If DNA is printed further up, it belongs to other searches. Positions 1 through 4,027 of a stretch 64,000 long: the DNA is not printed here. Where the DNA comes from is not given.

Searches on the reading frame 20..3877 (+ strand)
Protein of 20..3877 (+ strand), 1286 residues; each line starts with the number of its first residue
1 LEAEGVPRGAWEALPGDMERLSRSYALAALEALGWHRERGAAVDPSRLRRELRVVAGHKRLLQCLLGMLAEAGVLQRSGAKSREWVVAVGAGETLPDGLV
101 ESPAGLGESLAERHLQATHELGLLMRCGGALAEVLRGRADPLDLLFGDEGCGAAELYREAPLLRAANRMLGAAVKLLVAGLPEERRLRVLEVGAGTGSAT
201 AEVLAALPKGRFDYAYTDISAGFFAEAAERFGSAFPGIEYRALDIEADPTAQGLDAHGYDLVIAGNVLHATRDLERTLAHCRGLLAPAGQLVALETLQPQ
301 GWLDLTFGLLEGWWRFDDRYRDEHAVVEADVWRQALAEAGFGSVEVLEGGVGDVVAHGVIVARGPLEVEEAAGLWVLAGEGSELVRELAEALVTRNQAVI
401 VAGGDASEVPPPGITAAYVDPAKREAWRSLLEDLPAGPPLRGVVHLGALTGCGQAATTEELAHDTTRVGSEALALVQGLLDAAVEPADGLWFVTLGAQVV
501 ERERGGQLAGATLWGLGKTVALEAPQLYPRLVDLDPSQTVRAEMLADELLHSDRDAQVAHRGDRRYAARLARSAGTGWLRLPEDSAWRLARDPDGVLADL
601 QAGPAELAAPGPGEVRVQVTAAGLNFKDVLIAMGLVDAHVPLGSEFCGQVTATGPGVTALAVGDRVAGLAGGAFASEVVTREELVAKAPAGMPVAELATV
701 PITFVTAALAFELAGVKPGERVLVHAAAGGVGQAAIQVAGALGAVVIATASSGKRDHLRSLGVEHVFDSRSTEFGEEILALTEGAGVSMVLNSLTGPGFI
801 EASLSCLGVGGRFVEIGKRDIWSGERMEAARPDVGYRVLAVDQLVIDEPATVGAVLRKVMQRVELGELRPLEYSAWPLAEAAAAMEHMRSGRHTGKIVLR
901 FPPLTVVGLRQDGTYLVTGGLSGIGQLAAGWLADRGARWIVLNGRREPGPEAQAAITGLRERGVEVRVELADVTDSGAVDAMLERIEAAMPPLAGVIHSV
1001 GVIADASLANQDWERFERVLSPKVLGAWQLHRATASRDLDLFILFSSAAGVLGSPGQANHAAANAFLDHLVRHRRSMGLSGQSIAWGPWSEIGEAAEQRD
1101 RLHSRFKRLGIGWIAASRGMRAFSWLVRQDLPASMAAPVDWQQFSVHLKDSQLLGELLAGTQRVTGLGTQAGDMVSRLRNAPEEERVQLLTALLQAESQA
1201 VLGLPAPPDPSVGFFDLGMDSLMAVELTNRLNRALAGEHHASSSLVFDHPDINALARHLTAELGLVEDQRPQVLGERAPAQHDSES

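Call 48: search_protein_families(library=pfam, proteins=[window:20-3877:+], max_evalue=0.00001)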
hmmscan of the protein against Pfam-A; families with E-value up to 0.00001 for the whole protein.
window:20-3877:+ (1286 aa): 11 families
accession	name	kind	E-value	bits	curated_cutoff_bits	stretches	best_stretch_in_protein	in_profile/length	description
PF08659.16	KR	-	5.6e-66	222.3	22.6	1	913-1091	1-180/180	KR domain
PF13602.12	ADH_zinc_N_2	-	6.9e-25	89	27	1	761-899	1-134/134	Zinc-binding dehydrogenase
PF00107.32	ADH_zinc_N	-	7.8e-18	65.1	31.8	1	730-818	1-90/129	Zinc-binding dehydrogenase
PF08242.18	Methyltransf_12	-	7.9e-16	59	30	1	190-291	1-98/98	Methyltransferase domain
PF00106.31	adh_short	-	1.7e-14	54.2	26.6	1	916-1073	4-162/195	short chain dehydrogenase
PF00550.31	PP-binding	-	2.2e-12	47.5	20.8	1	1199-1259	8-67/67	Phosphopantetheine attachment site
PF08240.17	ADH_N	-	3.3e-12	47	23.5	1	611-689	1-103/104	Alcohol dehydrogenase GroES-like domain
PF13561.12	adh_short_C2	-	7e-11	42.6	27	1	922-1072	6-155/236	Enoyl-(Acyl carrier protein) reductase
PF13649.12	Methyltransf_25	-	5.8e-10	40.2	27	1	189-289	1-97/97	Methyltransferase domain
PF13489.12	Methyltransf_23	-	2.4e-09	37.6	27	1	179-342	16-160/164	Methyltransferase domain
PF08241.18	Methyltransf_11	-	1e-08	36.2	21.2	1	190-292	1-94/95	Methyltransferase domain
